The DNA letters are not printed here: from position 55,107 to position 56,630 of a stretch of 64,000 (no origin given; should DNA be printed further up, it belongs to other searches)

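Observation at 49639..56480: Candidate surface-glycosylation locus: a GT-C glycosyltransferase overlapping the 3' end of two giant repeat surface proteins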

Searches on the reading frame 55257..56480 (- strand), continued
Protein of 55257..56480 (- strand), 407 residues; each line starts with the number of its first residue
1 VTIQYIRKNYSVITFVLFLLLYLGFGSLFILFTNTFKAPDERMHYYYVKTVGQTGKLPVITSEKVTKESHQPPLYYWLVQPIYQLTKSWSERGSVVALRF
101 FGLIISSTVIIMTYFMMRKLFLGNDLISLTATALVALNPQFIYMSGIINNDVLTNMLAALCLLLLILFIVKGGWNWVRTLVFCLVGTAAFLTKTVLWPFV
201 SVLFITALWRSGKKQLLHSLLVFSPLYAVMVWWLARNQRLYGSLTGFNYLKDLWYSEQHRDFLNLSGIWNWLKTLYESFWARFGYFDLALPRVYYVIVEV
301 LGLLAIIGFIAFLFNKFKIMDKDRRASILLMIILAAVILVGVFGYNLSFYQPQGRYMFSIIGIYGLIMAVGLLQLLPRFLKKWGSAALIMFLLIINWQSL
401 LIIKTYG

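Call 64: search_protein_families(library=pfam, alignment_id=A1, max_evalue=0.01)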
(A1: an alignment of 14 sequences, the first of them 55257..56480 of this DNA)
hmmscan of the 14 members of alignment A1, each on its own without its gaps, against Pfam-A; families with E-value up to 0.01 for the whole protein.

A. member 1, window:55257-56480:- (407 aa): 2 families
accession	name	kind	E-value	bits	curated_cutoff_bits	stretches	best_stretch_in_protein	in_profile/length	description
PF13231.12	PMT_2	-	1.7e-08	35.3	26.1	1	71-223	2-149/160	Dolichyl-phosphate-mannose-protein mannosyltransferase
PF14023.12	Bestrophin-like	-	0.0037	17.3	32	1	266-343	142-212/232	Bestrophin-like domain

B. families by the number of members that match (of 14 scanned): 5 families
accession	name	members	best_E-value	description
PF09913.15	DUF2142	11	9e-13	Predicted membrane protein (DUF2142)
PF13231.12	PMT_2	5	4.8e-11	Dolichyl-phosphate-mannose-protein mannosyltransferase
PF02366.24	PMT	2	1.4e-09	Dolichyl-phosphate-mannose-protein mannosyltransferase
PF14023.12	Bestrophin-like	1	0.0037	Bestrophin-like domain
PF06920.19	DHR-2_Lobe_A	1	0.0067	DHR-2, Lobe A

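Call 79: search_protein_representatives(protein=window:55257-56480:-)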
Query: 407 residues. Proteins with E-value up to 0.001 (for the whole library): 5588; up to 1e-10: 2290; up to 1e-30: 46. The best 150 are listed.
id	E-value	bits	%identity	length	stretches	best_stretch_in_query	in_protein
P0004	3.0e-127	441.6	52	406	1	7-407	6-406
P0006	8.1e-115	400.7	47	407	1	4-403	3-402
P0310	3.3e-95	336.1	44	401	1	16-407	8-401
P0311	9.7e-90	318.1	43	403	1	13-404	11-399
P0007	1.9e-79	284.1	37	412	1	18-403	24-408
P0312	6.0e-77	275.9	60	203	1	207-407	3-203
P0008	4.2e-76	273.2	38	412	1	13-403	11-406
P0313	9.2e-74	265.5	39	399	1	20-404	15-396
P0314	3.6e-65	237.1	33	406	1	5-403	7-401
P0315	4.8e-59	217.0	35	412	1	21-404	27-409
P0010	2.0e-49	185.3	31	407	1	8-404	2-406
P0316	8.4e-43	163.5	33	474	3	218-398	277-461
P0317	3.5e-42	161.4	29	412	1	15-401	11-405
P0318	5.7e-39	150.9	32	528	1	19-391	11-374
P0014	2.6e-37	145.4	31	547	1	4-376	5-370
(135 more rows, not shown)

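Call 83: search_protein_families(library=pfam, proteins=[L010:3503-5185:-, L010:5195-5992:-, L010:5985-6707:-, L010:6787-8250:+, L010:11632-12753:+, L010:12754-14799:+, L010:14783-17674:+, L106:2873-3526:-, L106:3541-4455:-, L106:4894-6855:-], max_evalue=0.0001)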
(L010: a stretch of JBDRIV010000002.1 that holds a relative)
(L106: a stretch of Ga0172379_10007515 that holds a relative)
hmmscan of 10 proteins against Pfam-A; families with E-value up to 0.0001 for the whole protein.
L010:3503-5185:- (560 aa): 2 families
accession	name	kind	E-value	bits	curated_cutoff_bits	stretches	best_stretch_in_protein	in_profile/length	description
PF20990.2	DUF2207_C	-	4.3e-44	151.5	33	1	269-493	5-247/247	Predicted membrane protein (DUF2207) C-terminal domain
PF09972.14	DUF2207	-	1.4e-31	110.4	24.4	1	30-218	2-172/172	Predicted membrane protein (DUF2207) N-terminal domain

L010:5195-5992:- (265 aa): 1 family
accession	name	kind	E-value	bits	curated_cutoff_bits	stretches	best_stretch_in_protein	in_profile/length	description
PF00950.22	ABC-3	-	5.2e-74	249.4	20.1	1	7-262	2-257/258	ABC 3 transport family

L010:5985-6707:- (240 aa): 3 families
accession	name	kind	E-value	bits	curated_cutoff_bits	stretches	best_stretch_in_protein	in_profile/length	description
PF00005.33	ABC_tran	-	7.8e-21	75.6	25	1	23-154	2-135/137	ABC transporter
PF02463.25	SMC_N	-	4.3e-07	30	40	0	31-54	23-49/220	RecF/RecN/SMC N terminal domain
PF13304.12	AAA_21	-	1.4e-06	29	27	0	35-61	2-30/304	AAA domain, putative AbiEii toxin, Type IV TA system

L010:6787-8250:+ (487 aa): 1 family
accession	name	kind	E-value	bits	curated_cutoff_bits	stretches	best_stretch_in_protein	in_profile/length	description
PF02366.24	PMT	-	1.6e-05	25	22.7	1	83-222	85-227/245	Dolichyl-phosphate-mannose-protein mannosyltransferase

L010:11632-12753:+ (373 aa): 1 family
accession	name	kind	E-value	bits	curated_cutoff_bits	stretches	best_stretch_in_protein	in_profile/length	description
PF00149.33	Metallophos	-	5.5e-12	47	21.5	1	1-197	1-190/191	Calcineurin-like phosphoesterase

L010:12754-14799:+ (681 aa): 4 families
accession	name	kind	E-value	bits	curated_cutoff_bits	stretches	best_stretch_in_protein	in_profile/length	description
PF13175.12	AAA_15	-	2.3e-08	34.5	32.1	1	1-304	1-285/374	AAA ATPase domain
PF02463.25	SMC_N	-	4.5e-08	33.2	40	0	409-677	71-209/220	RecF/RecN/SMC N terminal domain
PF13476.12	AAA_23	-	5.2e-08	34.2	27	1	6-267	2-200/201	AAA domain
PF13514.12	AAA_27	-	5.7e-08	33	22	1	1-181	1-172/206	AAA domain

L010:14783-17674:+ (963 aa): 8 families
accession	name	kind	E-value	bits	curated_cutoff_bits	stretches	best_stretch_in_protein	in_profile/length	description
PF00580.27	UvrD-helicase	-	1.1e-85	288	23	1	12-291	1-271/271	UvrD/REP helicase N-terminal domain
PF13361.12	UvrD_C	-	2.9e-57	195.1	25.6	1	298-660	3-349/350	UvrD-like helicase C-terminal domain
PF12705.13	PDDEXK_1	-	1.3e-35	124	22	1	725-959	2-247/247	PD-(D/E)XK nuclease superfamily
PF13245.12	AAA_19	-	7.4e-25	88.1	25.1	1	16-275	1-133/134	AAA domain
PF13538.12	UvrD_C_2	-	4.1e-12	46.2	27.4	0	585-607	4-26/52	UvrD-like helicase C-terminal domain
PF13604.12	AAA_30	-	6e-06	26.6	27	0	12-76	2-66/191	AAA domain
PF01443.25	Viral_helicase1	-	1.3e-05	25.6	21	0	635-657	204-227/228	Viral superfamily 1 RNA helicase core domain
PF13086.12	AAA_11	-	2.5e-05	24.6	27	1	11-240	1-221/257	AAA domain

L106:2873-3526:- (217 aa): 0 families

L106:3541-4455:- (304 aa): 2 families
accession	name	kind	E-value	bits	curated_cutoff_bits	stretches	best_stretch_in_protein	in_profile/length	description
PF00535.33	Glycos_transf_2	-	7.1e-26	91.6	23.3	1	4-197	1-164/168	Glycosyl transferase family 2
PF13641.12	Glyco_tranf_2_3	-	2.7e-18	67.3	27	1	3-246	3-220/230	Glycosyltransferase like family 2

L106:4894-6855:- (653 aa): 1 family
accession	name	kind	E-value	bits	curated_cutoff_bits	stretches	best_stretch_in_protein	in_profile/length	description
PF13231.12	PMT_2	-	1.5e-08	35.5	26.1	1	73-218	15-154/160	Dolichyl-phosphate-mannose-protein mannosyltransferase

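Call 86: search_protein_families(library=ncbifam, proteins=[L003:3237-4856:+, L106:6977-8278:-, L106:4894-6855:-, L006:6477-8153:+, L106:1106-2827:+, L006:9072-10004:+, L006:8150-9094:+, L106:3541-4455:-], max_evalue=0.001)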
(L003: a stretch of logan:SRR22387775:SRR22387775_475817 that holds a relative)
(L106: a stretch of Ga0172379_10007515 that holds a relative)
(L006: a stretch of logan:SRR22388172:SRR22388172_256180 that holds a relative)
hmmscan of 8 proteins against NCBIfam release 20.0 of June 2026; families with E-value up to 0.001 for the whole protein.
L003:3237-4856:+ (539 aa): 0 families

L106:6977-8278:- (433 aa): 7 families
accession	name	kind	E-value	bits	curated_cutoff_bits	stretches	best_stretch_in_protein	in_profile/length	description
NF047676.1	TeichurnBiosyTuaH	equivalog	1.5e-32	112.9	550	1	145-430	87-383/384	teichuronic acid biosynthesis protein TuaH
TIGR04063.1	stp3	hypoth_equivalog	1e-11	44.4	442.05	1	239-413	178-363/397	TIGR04063 family PEP-CTERM/XrtA system glycosyltransferase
NF047684.1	TeichurnBiosyTuaC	equivalog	2.2e-07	30.2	550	1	208-409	150-362/391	teichuronic acid biosynthesis protein TuaC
TIGR03087.1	stp1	hypoth_equivalog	4.2e-07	29.5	316.65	1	237-431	192-394/397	TIGR03087 family PEP-CTERM/XrtA system glycosyltransferase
NF007640.0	PRK10307.1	subfamily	4.5e-05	22.5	276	1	240-412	193-378/411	WcaI family glycosyltransferase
TIGR03999.1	thiol_BshA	equivalog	0.00035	19.6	273.7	1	221-380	143-311/375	N-acetyl-alpha-D-glucosaminyl L-malate synthase BshA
TIGR04047.1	MSMEG_0565_glyc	hypoth_equivalog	0.00038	19.6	259.85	0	356-428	291-368/373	MSMEG_0565 family glycosyltransferase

L106:4894-6855:- (653 aa): 2 families
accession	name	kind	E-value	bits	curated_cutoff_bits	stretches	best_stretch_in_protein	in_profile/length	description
TIGR03709.1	PPK2_rel_1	subfamily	0.00058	19.2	247.2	0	509-592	22-108/264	PPK2 family polyphosphate kinase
NF042973.1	ADPpolyPPhtase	equivalog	0.00076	18.8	450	0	508-592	23-110/285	ADP-polyphosphate phosphotransferase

L006:6477-8153:+ (558 aa): 1 family
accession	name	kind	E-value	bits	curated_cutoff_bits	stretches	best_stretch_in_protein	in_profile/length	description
NF009784.2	PRK13279.1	equivalog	6.1e-34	117.5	567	1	25-431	11-399/539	lipid IV(A) 4-amino-4-deoxy-L-arabinosyltransferase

L106:1106-2827:+ (573 aa): 0 families

L006:9072-10004:+ (310 aa): 0 families

L006:8150-9094:+ (314 aa): 19 families
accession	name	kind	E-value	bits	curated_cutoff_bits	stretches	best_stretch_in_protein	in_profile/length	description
NF007986.1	PRK10714.1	equivalog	1.6e-53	181.7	529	1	4-293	7-295/316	undecaprenyl-phosphate 4-deoxy-4-formamido-L-arabinose transferase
NF047588.1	GlcsyltransPgfSStrep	equivalog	2.3e-46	158.4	500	1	4-292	2-288/308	glycosyltransferase PgfS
TIGR04182.1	glyco_TIGR04182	equivalog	9.4e-25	87.6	325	1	6-297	3-288/293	S-layer glycoprotein N-glycosyltransferase AglJ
TIGR03937.1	PgaC_IcaA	equivalog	3.1e-16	59.3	422.3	1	3-112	45-152/407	poly-beta-1,6-N-acetyl-D-glucosamine synthase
NF041875.1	EPS_EpsD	equivalog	3.5e-13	49.7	370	1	5-112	1-106/325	exopolysaccharide biosynthesis glycosyltransferase EpsD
NF058614.1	PPMAGASynPpgS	equivalog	1.2e-12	47.8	370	1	7-204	4-205/226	polyprenyl-phospho-N-acetylgalactosaminyl synthase PpgS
TIGR04242.1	nodulat_NodC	equivalog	3.1e-12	46.2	550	1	2-112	47-158/395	chitooligosaccharide synthase NodC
NF007482.0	PRK10073.1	equivalog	1.7e-11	43.7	423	1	3-116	6-117/334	glycosyltransferase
TIGR03965.1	mycofact_glyco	equivalog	4.5e-11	42.3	280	1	4-112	75-181/467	mycofactocin biosynthesis glycosyltransferase MftF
NF047683.1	TeichurnBiosyTuaG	equivalog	1.7e-10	41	400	1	2-107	5-108/252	teichuronic acid biosynthesis protein TuaG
NF041391.1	DPhHxTase_Halo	equivalog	5.1e-10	38.7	375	1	12-199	4-187/213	dolichyl-phosphate hexose transferase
TIGR03111.1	glyc2_xrt_Gpos1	hypoth_equivalog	6.3e-09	35.1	363.95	1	3-112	49-158/439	TIGR03111 family XrtG-associated glycosyltransferase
TIGR04283.1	glyco_like_mftF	equivalog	2.6e-08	33.7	182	1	5-105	1-92/221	TIGR04283 family arsenosugar biosynthesis glycosyltransferase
NF010496.0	PRK13915.1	equivalog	3.8e-08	32.8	262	1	4-121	32-155/307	glucosyl-3-phosphoglycerate synthase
NF053739.1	GlytfEpsEBac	equivalog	1e-06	28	450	1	3-112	1-109/265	glycosyltransferase EpsE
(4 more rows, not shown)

L106:3541-4455:- (304 aa): 21 families
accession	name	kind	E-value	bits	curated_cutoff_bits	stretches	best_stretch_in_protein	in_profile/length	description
TIGR01556.1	rhamnosyltran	subfamily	1.3e-15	57.4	200.55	1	29-290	19-256/281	rhamnosyltransferase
NF041875.1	EPS_EpsD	equivalog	6.7e-15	55.3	370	1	3-135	1-123/325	exopolysaccharide biosynthesis glycosyltransferase EpsD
NF038299.1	EPS_HpsN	equivalog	9.8e-15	54.3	425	1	2-266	2-247/317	hormogonium polysaccharide biosynthesis glycosyltransferase HpsN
NF007482.0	PRK10073.1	equivalog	8e-14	51.4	423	1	2-115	7-109/334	glycosyltransferase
NF047683.1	TeichurnBiosyTuaG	equivalog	1.3e-13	51.2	400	1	2-119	7-114/252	teichuronic acid biosynthesis protein TuaG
NF053739.1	GlytfEpsEBac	equivalog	4.6e-13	48.8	450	1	4-146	4-137/265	glycosyltransferase EpsE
NF038302.1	EPS_HpsE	equivalog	6.8e-12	45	300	1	3-129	3-124/307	hormogonium polysaccharide biosynthesis glycosyltransferase HpsE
NF050050.1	ProtGlycPglI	equivalog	1.1e-10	41.4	500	1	3-120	4-112/306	GalNAc(5)-diNAcBac-PP-undecaprenol beta-1,3-glucosyltransferase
TIGR03965.1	mycofact_glyco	equivalog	8.1e-10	38.2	280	1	4-132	77-194/467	mycofactocin biosynthesis glycosyltransferase MftF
TIGR04009.1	wcaE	equivalog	8.8e-10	38.3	369.2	1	1-119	1-109/248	colanic acid biosynthesis glycosyltransferase WcaE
TIGR04283.1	glyco_like_mftF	equivalog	1.1e-09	38.2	182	1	3-136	1-118/221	TIGR04283 family arsenosugar biosynthesis glycosyltransferase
TIGR03937.1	PgaC_IcaA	equivalog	4.1e-09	35.9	422.3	1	3-123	47-157/407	poly-beta-1,6-N-acetyl-D-glucosamine synthase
TIGR03111.1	glyc2_xrt_Gpos1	hypoth_equivalog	4.8e-09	35.5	363.95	1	4-147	52-187/439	TIGR03111 family XrtG-associated glycosyltransferase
TIGR03469.1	HpnB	hypoth_equivalog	3.6e-07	29.5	379.25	1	5-114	48-158/386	hopene-associated glycosyltransferase HpnB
NF007453.0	PRK10018.1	equivalog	7.5e-07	29.1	382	1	2-111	7-106/280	colanic acid biosynthesis glycosyltransferase WcaA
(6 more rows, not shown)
